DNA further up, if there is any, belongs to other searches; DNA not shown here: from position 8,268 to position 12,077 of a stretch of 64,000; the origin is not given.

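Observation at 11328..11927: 200-codon in-frame N-terminal extension on valine--tRNA ligase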

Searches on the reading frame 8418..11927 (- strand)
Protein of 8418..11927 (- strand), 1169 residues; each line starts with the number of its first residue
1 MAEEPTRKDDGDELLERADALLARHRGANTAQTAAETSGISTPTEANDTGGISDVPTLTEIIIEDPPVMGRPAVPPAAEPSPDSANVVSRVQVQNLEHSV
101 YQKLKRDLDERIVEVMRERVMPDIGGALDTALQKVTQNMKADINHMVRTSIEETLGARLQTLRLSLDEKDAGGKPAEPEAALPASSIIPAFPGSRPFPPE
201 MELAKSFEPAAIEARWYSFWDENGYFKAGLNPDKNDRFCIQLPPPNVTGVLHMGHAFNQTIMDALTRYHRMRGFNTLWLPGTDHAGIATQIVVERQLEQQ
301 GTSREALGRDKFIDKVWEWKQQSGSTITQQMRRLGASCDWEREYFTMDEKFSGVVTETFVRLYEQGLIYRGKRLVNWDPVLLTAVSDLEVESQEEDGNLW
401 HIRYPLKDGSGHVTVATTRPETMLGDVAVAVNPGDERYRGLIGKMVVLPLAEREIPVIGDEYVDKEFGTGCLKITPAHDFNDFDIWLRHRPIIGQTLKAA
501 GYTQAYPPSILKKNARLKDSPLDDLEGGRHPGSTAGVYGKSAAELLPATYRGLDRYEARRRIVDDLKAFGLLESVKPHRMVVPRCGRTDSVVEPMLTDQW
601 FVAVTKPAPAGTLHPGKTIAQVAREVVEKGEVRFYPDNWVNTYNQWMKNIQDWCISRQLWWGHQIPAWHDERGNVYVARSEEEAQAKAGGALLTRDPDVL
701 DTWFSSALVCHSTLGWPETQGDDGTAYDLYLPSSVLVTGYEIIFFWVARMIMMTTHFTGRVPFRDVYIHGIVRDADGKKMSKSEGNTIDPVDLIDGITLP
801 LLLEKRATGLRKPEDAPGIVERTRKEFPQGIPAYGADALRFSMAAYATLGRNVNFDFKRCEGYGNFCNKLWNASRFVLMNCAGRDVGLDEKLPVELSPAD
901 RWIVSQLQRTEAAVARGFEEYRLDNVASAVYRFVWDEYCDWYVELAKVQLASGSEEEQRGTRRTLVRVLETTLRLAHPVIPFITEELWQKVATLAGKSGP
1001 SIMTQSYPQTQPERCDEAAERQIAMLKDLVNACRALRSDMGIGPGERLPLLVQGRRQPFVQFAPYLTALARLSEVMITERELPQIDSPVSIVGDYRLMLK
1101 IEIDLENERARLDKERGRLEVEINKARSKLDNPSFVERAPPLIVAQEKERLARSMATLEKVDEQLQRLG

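Call 4: search_protein_families(library=pfam, proteins=[window:8418-11927:-], max_evalue=0.1)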
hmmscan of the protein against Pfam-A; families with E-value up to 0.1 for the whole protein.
window:8418-11927:- (1169 aa): 7 families
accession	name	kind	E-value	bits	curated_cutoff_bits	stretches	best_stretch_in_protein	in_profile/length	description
PF00133.28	tRNA-synt_1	-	6.7e-140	466.9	22.7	1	216-856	2-414/414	tRNA synthetases class I (I, L, M and V)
PF08264.19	Anticodon_1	-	1.1e-39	136.1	25.1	1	900-1049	1-145/148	Anticodon-binding domain of tRNA ligase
PF10458.14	Val_tRNA-synt_C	-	1.1e-16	61.2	25.9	1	1104-1169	1-66/66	Valyl tRNA synthetase tRNA binding arm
PF09334.17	tRNA-synt_1g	-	1.5e-16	60.6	20.1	2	244-295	7-58/391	tRNA synthetases class I (M)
PF13603.12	tRNA-synt_1_2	-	6.1e-07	29.6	25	1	442-501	85-144/185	Leucyl-tRNA synthetase, editing domain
PF01406.26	tRNA-synt_1e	-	0.044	13.6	27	0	245-278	17-50/301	tRNA synthetases class I (C) catalytic domain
PF00579.31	tRNA-synt_1b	-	0.074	12.8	21.1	0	765-789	183-209/292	tRNA synthetases class I (W and Y)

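Call 5: search_protein_families(library=ncbifam, proteins=[window:8418-11927:-], max_evalue=0.1)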
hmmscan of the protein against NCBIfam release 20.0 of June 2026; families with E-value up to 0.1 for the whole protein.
window:8418-11927:- (1169 aa): 18 families
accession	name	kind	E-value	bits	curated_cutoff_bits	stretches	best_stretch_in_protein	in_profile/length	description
NF004349.1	PRK05729.1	equivalog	0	1208.3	704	1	205-1165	2-860/860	valine--tRNA ligase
TIGR00422.1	valS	equivalog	0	1046.7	612.1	1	204-1151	2-862/863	valine--tRNA ligase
NF011492.0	PRK14900.1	equivalog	0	1015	1783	2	548-1168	317-893/1044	valine--tRNA ligase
NF009687.0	PRK13208.1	equivalog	4.2e-163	544.5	738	2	201-795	4-550/801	valine--tRNA ligase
TIGR00392.1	ileS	equivalog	1.1e-105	354.6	621.4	3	690-1040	526-836/861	isoleucine--tRNA ligase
NF000540.1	alt_ValS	exception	2.7e-94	316.7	900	3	211-670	8-451/827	valine--tRNA ligase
NF008957.0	PRK12300.1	subfamily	1e-63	215.7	677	4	209-435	6-240/946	leucine--tRNA ligase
TIGR00395.1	leuS_arch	equivalog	2.4e-55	188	648.5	4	211-435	2-234/938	leucine--tRNA ligase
NF040702.1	ileS_w_GNAT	exception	4.2e-48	163.7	1999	3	210-396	20-213/1100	isoleucine--tRNA ligase, N-acetyltransferase domain-containing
TIGR00396.1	leuS_bact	equivalog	8.2e-45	153.2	548.4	4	209-400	3-175/843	leucine--tRNA ligase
NF000258.1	MupB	exception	2.6e-43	148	1900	3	213-433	9-233/1033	mupirocin-resistant isoleucine--tRNA ligase MupB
NF000257.1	MupA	exception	7.5e-30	103.4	1900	3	217-432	13-233/1024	mupirocin-resistant isoleucine--tRNA ligase MupA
TIGR00398.1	metG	equivalog_domain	1.1e-20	73.8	336.35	3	246-371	9-116/530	methionine--tRNA ligase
NF008900.0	PRK12267.1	equivalog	1e-18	67.2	598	2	238-372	6-122/648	methionine--tRNA ligase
NF001100.0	PRK00133.1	equivalog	1.5e-13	50.2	587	2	245-295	14-64/676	methionine--tRNA ligase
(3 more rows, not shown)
